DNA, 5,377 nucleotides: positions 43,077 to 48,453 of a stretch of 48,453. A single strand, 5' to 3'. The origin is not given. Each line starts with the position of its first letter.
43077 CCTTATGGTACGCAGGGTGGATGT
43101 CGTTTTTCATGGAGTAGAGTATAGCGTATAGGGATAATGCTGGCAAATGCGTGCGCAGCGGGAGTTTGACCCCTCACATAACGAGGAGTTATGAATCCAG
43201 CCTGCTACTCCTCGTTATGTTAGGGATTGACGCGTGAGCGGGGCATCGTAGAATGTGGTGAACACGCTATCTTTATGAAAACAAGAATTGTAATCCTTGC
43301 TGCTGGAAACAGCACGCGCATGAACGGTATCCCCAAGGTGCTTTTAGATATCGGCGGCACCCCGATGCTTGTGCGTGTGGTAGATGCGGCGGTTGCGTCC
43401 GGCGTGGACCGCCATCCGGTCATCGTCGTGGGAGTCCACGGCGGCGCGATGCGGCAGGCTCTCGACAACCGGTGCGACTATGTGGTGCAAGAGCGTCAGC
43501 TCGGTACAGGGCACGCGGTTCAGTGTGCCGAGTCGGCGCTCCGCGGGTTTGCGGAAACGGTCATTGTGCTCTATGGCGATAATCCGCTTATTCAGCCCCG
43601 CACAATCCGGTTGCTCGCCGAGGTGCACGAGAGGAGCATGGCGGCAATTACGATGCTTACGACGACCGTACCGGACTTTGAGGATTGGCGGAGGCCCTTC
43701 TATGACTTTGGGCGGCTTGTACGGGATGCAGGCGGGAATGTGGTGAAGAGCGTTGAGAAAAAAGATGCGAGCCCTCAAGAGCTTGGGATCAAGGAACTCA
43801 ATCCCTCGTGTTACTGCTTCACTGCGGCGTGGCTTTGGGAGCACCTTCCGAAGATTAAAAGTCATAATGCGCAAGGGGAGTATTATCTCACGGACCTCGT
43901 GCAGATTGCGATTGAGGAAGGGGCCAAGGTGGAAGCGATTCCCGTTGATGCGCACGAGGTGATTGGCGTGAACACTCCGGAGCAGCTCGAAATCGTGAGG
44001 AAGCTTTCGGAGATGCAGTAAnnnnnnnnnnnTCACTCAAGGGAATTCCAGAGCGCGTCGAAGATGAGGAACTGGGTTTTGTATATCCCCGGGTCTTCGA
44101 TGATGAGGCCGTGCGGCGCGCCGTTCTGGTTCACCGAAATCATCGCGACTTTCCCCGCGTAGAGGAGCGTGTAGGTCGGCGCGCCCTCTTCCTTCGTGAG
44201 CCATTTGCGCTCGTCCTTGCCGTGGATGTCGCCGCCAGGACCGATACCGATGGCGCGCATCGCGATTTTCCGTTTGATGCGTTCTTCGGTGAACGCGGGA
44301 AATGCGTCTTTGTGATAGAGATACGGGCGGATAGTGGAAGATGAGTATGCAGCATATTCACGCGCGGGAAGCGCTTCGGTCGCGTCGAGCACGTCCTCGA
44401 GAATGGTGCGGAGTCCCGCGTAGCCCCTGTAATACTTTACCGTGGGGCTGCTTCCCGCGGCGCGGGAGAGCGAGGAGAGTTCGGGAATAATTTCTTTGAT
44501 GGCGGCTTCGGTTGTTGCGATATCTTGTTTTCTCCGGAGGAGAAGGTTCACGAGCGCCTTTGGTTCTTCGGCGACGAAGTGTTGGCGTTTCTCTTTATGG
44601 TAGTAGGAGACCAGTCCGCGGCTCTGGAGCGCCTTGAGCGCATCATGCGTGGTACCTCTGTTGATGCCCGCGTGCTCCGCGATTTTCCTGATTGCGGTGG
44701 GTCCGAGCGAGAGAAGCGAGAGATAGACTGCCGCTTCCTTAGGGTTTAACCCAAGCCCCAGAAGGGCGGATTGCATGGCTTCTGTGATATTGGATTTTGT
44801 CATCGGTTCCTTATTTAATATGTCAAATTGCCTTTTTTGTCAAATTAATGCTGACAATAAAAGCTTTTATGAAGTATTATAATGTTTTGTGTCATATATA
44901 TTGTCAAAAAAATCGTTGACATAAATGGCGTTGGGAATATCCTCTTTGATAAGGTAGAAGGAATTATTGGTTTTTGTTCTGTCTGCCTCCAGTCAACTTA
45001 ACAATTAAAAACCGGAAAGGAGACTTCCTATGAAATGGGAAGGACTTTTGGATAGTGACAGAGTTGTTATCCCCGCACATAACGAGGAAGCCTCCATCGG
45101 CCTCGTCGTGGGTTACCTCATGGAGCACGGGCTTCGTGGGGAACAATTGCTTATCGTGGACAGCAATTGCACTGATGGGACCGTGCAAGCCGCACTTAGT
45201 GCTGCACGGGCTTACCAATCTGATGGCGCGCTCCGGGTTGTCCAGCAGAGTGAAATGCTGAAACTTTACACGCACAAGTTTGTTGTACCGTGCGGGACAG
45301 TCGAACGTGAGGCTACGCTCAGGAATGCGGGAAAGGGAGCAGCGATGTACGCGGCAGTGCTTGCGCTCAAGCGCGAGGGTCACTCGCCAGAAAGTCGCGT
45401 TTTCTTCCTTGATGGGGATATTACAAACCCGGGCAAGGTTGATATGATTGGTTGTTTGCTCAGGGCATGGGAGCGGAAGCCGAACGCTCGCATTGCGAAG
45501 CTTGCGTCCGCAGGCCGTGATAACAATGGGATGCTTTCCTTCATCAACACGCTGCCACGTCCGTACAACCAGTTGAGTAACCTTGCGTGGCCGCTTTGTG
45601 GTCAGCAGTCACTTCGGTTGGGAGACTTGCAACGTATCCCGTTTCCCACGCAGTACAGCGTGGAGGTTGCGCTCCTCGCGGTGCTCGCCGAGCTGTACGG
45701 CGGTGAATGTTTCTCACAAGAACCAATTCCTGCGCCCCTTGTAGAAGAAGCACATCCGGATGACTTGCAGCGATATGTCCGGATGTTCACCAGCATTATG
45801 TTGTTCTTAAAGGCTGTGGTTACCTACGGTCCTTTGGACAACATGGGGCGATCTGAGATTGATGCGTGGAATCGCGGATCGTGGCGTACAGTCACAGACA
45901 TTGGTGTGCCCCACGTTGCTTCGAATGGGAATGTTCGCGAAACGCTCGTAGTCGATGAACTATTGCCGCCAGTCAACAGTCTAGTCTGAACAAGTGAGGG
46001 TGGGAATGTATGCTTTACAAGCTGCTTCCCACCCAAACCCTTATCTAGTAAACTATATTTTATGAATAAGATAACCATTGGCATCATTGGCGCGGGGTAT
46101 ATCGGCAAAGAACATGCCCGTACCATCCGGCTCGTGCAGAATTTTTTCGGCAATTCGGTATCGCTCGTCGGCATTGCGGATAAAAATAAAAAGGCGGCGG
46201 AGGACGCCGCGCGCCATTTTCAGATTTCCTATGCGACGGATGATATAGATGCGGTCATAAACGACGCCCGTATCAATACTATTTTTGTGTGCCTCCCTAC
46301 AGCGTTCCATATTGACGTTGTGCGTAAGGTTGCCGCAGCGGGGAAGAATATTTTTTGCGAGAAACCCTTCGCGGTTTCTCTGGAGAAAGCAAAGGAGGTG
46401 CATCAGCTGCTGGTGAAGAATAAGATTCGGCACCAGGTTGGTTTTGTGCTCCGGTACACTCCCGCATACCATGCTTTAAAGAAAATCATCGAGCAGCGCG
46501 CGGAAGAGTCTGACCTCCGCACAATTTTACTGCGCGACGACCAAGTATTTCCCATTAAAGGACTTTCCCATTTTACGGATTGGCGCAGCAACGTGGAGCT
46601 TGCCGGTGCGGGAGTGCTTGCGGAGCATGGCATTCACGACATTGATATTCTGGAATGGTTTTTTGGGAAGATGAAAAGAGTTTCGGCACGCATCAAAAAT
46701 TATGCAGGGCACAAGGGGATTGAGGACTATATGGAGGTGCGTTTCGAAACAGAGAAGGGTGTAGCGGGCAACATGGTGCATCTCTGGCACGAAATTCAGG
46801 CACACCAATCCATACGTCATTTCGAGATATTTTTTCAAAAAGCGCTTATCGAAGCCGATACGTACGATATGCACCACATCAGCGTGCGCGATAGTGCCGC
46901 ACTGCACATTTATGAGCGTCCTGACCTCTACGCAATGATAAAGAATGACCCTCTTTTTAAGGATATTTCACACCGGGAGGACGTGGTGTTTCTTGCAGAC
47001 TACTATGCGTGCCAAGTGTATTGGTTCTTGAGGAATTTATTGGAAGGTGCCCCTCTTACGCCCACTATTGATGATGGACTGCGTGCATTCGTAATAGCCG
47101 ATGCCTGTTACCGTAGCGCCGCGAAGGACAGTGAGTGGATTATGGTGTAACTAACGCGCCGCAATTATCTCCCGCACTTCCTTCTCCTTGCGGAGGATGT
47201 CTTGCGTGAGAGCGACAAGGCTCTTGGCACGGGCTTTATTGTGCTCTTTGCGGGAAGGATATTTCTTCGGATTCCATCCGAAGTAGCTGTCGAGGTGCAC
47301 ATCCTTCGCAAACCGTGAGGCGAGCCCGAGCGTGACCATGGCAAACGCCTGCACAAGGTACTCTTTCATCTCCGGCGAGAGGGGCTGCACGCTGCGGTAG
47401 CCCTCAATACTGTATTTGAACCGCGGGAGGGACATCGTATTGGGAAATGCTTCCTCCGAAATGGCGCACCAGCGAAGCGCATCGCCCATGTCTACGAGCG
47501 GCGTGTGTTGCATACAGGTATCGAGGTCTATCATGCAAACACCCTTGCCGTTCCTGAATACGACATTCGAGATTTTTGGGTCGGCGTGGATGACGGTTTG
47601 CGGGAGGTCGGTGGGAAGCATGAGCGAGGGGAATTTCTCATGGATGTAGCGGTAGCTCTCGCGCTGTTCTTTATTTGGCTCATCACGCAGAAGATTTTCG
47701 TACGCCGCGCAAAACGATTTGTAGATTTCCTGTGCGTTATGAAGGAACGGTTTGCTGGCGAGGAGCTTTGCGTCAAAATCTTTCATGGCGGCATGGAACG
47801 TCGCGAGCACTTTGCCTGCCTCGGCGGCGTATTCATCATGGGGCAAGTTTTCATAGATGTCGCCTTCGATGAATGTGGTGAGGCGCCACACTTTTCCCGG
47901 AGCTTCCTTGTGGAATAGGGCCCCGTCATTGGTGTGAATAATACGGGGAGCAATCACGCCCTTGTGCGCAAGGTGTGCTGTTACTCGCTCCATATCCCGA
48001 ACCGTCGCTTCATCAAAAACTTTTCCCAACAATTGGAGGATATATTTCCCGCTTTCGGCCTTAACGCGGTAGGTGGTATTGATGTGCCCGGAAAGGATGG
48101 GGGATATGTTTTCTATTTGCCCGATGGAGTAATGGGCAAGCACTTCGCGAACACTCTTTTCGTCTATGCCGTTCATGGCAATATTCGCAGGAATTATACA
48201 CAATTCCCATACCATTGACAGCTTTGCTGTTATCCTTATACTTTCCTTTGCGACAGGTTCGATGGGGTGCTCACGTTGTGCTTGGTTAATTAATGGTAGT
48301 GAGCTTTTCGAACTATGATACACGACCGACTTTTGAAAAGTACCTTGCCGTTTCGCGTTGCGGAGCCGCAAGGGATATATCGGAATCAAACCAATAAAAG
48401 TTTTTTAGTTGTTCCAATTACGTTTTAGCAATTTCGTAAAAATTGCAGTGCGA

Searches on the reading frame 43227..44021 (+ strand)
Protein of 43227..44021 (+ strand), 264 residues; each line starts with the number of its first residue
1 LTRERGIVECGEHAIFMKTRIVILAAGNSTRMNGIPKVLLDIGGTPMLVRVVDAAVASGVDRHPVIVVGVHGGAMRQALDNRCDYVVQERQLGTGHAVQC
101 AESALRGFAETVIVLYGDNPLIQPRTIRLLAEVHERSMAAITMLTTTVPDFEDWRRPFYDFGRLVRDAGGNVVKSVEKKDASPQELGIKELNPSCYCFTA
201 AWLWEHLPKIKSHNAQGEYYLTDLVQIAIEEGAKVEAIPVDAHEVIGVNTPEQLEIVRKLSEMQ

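Call 74: search_protein_families(library=pfam, proteins=[window:43227-44021:+], max_evalue=0.01)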
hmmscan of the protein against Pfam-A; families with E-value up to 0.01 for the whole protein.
window:43227-44021:+ (264 aa): 4 families
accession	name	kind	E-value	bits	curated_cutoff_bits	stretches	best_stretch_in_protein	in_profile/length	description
PF12804.13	NTP_transf_3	-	4.2e-21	76.2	27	1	22-146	2-123/160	MobA-like NTP transferase domain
PF02348.25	CTP_transf_3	-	3.5e-11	43.8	22.6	1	21-142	2-123/217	Cytidylyltransferase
PF00483.29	NTP_transferase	-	6.2e-09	36.2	21.2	1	22-237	3-218/245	Nucleotidyl transferase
PF01128.25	IspD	-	2.3e-07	31.2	27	1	21-144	3-128/221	2-C-methyl-D-erythritol 4-phosphate cytidylyltransferase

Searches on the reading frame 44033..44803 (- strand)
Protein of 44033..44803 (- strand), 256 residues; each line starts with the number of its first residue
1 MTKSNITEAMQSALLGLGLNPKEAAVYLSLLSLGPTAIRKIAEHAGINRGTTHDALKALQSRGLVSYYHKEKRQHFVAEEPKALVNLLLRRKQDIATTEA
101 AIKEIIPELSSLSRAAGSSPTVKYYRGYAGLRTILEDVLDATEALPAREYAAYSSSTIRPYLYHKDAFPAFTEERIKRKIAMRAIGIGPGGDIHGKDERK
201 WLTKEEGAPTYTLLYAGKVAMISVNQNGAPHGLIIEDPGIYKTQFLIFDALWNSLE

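Call 74: search_protein_families(library=pfam, proteins=[window:44033-44803:-], max_evalue=0.01)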
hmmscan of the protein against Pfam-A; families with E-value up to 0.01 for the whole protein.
window:44033-44803:- (256 aa): 9 families
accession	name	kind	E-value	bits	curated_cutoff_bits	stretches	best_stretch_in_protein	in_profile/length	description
PF01978.25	TrmB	-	7.7e-12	45.3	25.6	1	16-71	3-58/68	Sugar-specific transcriptional regulator TrmB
PF09339.16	HTH_IclR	-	3.7e-05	23.8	22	1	34-66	15-49/52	IclR helix-turn-helix domain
PF01022.26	HTH_5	-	0.00034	20.9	22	1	28-67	8-47/47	Bacterial regulatory protein, arsR family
PF00392.27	GntR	-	0.00048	20.2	27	0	38-66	27-55/64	Bacterial regulatory proteins, gntR family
PF01047.28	MarR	-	0.00053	20.3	24.6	1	25-70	7-52/59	MarR family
PF12802.13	MarR_2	-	0.001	19.6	27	1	18-66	2-51/61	MarR family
PF13412.12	HTH_24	-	0.0024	17.9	21.9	1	38-65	20-47/48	Winged helix-turn-helix DNA-binding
PF13730.12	HTH_36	-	0.0046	17.2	25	1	18-65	2-55/55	Helix-turn-helix domain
PF13545.12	HTH_Crp_2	-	0.0082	16.5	27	0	40-83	27-66/70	Crp-like helix-turn-helix domain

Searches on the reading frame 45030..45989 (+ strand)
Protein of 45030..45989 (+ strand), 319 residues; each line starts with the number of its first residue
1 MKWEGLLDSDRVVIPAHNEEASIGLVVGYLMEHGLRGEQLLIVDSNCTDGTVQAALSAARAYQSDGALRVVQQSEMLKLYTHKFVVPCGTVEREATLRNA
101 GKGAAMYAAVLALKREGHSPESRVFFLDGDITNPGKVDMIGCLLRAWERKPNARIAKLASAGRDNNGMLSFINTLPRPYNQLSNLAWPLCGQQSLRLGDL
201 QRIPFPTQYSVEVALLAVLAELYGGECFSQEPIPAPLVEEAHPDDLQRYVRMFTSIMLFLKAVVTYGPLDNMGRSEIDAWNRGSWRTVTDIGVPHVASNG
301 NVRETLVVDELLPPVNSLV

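Call 74: search_protein_families(library=pfam, proteins=[window:45030-45989:+], max_evalue=0.01)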
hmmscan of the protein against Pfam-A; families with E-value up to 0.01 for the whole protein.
window:45030-45989:+ (319 aa): 1 family
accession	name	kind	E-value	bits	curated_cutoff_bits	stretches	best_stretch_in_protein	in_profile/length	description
PF00535.33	Glycos_transf_2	-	0.00019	21.8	23.3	1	12-74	2-61/168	Glycosyl transferase family 2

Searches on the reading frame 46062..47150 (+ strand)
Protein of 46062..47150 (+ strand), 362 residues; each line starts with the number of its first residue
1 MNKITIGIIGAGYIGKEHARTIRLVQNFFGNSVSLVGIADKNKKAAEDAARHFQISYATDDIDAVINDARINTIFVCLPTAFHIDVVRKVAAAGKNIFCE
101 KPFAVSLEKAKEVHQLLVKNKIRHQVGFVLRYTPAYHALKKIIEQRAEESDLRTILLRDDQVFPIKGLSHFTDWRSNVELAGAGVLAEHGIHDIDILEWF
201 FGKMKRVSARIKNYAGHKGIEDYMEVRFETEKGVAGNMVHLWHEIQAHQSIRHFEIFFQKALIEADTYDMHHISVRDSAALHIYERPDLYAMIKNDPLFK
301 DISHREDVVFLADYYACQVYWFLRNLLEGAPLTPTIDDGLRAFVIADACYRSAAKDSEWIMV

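Call 74: search_protein_families(library=pfam, proteins=[window:46062-47150:+], max_evalue=0.01)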
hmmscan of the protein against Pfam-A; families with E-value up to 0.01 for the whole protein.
window:46062-47150:+ (362 aa): 5 families
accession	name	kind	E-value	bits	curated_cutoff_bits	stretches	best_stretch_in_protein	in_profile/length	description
PF01408.29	GFO_IDH_MocA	-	6.2e-28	98.3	24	1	4-128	1-120/120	Oxidoreductase family, NAD-binding Rossmann fold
PF02894.22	GFO_IDH_MocA_C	-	7e-15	55.8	22.9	1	169-361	27-217/218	Oxidoreductase family, C-terminal alpha/beta domain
PF22725.1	GFO_IDH_MocA_C3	-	8.6e-15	55.3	27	1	170-261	31-121/124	GFO/IDH/MocA C-terminal domain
PF01118.30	Semialdhyde_dh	-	0.0028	18.5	26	1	6-97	2-93/121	Semialdehyde dehydrogenase, NAD binding domain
PF03807.23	F420_oxidored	-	0.0066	17.5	21.6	0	5-92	1-83/94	NADP oxidoreductase coenzyme F420-dependent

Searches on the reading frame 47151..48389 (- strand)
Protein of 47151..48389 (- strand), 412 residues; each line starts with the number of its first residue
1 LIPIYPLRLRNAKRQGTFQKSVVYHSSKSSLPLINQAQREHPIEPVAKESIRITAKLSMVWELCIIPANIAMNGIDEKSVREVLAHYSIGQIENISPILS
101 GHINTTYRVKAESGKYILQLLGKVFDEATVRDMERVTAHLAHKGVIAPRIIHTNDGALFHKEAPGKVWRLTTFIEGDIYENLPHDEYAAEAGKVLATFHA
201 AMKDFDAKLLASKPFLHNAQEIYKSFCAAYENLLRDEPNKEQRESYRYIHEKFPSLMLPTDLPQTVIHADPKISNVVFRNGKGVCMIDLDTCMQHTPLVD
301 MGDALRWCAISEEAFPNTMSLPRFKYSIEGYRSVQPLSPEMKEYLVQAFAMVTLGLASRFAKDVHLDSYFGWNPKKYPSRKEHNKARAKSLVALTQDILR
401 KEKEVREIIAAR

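Call 74: search_protein_families(library=pfam, proteins=[window:47151-48389:-], max_evalue=0.01)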
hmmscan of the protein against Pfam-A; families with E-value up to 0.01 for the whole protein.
window:47151-48389:- (412 aa): 1 family
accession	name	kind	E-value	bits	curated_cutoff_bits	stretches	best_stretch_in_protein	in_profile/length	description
PF01636.29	APH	-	2.3e-26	93.5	23.2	1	95-315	2-221/239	Phosphotransferase enzyme family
